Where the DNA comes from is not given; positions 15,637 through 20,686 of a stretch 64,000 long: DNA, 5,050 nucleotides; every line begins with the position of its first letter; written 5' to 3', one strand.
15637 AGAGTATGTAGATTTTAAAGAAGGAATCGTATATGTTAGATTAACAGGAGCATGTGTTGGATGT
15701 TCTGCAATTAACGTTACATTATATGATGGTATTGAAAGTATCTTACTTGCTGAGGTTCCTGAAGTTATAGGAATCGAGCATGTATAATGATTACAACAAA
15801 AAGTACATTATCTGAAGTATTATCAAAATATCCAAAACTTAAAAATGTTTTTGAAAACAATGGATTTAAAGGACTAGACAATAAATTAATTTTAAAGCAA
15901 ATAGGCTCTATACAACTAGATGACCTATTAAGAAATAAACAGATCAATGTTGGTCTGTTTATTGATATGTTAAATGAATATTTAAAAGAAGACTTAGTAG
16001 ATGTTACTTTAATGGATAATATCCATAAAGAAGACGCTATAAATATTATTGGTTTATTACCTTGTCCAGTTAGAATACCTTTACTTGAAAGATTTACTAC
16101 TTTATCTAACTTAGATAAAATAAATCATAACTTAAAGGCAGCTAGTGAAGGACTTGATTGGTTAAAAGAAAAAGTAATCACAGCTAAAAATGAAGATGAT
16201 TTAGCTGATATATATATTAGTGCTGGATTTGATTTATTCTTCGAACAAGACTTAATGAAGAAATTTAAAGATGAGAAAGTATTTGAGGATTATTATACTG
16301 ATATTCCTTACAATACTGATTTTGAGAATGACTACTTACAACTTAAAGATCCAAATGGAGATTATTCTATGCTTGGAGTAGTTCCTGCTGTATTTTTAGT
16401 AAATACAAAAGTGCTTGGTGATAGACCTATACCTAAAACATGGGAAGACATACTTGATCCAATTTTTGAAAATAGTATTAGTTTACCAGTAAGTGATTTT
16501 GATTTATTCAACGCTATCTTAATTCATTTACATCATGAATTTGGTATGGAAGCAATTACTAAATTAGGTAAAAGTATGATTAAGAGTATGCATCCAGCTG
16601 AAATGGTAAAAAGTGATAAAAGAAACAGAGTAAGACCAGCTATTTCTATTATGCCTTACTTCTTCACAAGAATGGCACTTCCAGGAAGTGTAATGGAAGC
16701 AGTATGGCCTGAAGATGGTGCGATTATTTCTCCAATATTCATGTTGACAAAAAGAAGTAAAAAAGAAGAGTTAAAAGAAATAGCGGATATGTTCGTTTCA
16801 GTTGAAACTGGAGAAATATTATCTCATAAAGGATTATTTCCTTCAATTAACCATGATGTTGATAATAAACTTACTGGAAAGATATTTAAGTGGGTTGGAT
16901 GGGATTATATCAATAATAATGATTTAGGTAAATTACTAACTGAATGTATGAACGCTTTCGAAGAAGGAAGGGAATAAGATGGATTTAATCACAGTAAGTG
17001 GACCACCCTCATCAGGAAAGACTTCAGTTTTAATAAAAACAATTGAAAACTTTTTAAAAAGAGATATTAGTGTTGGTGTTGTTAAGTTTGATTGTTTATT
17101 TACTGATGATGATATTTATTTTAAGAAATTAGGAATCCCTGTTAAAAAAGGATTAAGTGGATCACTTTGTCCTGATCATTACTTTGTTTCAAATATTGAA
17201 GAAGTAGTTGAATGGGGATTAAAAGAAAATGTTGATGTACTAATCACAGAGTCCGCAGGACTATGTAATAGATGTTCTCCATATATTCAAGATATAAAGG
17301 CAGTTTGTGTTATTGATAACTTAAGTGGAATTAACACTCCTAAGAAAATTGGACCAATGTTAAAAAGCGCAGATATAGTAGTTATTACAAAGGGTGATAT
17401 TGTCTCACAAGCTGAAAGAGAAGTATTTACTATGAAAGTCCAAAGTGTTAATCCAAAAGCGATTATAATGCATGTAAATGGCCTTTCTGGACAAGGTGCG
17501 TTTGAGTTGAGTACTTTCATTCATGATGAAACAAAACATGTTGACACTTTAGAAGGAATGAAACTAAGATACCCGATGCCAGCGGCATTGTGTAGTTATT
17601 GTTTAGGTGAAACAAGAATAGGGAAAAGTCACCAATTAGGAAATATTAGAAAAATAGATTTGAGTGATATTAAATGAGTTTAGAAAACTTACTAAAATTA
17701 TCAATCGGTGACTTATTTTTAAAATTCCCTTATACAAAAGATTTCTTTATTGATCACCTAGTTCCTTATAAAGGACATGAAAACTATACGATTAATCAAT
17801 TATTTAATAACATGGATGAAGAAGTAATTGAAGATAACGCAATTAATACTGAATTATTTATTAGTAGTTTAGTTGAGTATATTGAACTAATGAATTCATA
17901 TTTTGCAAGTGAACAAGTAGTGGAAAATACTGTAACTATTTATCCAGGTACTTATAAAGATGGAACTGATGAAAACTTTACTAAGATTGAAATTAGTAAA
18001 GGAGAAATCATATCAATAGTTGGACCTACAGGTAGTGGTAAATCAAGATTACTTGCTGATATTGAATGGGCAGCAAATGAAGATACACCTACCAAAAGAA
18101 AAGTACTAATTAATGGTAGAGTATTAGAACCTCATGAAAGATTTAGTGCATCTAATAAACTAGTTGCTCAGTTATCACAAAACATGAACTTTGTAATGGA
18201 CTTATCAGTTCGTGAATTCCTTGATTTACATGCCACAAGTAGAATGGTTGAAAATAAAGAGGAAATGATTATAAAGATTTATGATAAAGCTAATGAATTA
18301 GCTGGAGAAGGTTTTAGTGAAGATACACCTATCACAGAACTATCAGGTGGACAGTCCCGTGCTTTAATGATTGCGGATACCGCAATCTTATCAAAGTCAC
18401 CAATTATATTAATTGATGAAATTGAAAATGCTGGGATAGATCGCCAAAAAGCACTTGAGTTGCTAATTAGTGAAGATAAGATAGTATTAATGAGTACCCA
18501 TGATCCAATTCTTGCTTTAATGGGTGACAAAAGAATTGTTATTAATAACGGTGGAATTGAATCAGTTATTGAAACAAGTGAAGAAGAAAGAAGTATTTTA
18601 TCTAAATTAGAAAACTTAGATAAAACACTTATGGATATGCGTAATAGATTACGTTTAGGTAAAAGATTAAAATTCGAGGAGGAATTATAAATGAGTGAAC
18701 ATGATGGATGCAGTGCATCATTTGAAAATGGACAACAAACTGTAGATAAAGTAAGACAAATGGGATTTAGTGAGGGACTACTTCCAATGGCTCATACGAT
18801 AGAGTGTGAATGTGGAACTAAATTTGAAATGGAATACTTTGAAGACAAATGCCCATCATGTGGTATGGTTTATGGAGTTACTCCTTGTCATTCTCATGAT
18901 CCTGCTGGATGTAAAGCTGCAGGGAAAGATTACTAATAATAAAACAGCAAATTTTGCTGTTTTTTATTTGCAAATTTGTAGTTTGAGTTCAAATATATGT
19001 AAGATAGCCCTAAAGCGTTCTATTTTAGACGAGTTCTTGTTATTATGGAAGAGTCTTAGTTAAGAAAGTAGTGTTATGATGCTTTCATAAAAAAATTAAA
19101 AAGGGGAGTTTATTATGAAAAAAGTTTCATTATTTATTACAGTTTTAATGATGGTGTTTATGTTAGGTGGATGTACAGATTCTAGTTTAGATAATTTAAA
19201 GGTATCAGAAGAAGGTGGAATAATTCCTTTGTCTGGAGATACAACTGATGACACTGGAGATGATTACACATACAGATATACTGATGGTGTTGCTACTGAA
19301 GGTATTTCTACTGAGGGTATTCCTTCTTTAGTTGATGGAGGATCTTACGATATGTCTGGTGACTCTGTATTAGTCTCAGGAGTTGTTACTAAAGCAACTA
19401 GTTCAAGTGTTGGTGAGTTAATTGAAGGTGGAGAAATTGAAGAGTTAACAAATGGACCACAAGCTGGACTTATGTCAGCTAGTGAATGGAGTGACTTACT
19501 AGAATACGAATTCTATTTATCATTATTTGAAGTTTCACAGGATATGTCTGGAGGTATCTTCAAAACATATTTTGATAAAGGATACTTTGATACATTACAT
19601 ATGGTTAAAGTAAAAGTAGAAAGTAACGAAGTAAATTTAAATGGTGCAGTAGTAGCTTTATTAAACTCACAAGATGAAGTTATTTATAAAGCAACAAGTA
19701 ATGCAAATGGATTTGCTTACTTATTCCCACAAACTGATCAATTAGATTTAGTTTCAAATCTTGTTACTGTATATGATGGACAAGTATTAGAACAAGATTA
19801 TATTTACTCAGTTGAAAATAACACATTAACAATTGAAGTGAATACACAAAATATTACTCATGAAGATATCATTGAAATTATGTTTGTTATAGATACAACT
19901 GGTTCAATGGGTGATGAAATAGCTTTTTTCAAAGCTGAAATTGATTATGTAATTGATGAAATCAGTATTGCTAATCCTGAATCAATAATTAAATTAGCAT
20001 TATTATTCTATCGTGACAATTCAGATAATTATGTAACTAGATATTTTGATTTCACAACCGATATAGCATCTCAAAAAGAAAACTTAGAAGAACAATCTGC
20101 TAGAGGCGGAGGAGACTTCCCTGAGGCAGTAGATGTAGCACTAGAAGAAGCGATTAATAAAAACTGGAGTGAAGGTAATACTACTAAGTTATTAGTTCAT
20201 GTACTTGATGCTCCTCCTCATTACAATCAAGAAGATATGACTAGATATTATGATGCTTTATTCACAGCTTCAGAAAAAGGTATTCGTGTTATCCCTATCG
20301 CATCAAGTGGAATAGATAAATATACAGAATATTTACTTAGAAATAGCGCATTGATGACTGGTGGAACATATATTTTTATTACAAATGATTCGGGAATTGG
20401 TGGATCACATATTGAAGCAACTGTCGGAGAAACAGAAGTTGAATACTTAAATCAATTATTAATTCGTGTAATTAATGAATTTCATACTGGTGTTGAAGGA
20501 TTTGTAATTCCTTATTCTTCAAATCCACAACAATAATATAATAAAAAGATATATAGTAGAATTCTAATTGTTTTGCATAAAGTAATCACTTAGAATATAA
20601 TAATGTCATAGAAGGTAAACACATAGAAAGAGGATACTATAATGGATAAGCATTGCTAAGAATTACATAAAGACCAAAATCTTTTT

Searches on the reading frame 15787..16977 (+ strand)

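Call 67: search_protein_families(library=pfam, proteins=[window:15787-16977:+], max_evalue=0.00001)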
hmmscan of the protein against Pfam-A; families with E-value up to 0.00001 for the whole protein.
window:15787-16977:+ (396 aa): 2 families
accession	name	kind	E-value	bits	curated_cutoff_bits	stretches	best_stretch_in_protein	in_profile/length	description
PF13343.11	SBP_bac_6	-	4.5e-75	252.7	24.6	1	137-378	1-245/245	Bacterial extracellular solute-binding protein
PF08984.16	DUF1858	-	6.4e-07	29.8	32.2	1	2-56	1-56/59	Domain of unknown function (DUF1858)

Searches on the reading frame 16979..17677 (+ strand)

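Call 67: search_protein_families(library=pfam, proteins=[window:16979-17677:+], max_evalue=0.00001)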
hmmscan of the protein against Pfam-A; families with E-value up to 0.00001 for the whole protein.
window:16979-17677:+ (232 aa): 1 family
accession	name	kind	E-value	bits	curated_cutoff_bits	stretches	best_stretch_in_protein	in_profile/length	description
PF02492.25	cobW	-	9.5e-12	45.3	20.7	1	4-163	3-178/180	CobW/HypB/UreG, nucleotide-binding domain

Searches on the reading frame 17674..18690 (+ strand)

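Call 67: search_protein_families(library=pfam, proteins=[window:17674-18690:+], max_evalue=0.00001)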
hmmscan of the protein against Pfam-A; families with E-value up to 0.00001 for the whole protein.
window:17674-18690:+ (338 aa): 2 families
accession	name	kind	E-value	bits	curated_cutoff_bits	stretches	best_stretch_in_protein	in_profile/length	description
PF00005.33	ABC_tran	-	1.4e-16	61.8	25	1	105-249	6-134/137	ABC transporter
PF02463.25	SMC_N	-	4.2e-06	26.8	40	1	110-259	24-175/220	RecF/RecN/SMC N terminal domain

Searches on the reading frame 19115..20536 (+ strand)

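Call 67: search_protein_families(library=pfam, proteins=[window:19115-20536:+], max_evalue=0.00001)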
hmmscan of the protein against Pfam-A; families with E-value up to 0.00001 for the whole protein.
window:19115-20536:+ (473 aa): 3 families
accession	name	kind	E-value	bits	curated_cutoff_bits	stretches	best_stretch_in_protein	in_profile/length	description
PF25106.1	VWA_4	-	1.2e-09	38.4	27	1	255-352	2-94/169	von Willebrand factor A domain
PF00092.34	VWA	-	3.2e-06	27.9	23.8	1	255-422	2-161/174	von Willebrand factor type A domain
PF13519.12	VWA_2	-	3.6e-06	28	27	0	255-365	1-105/107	von Willebrand factor type A domain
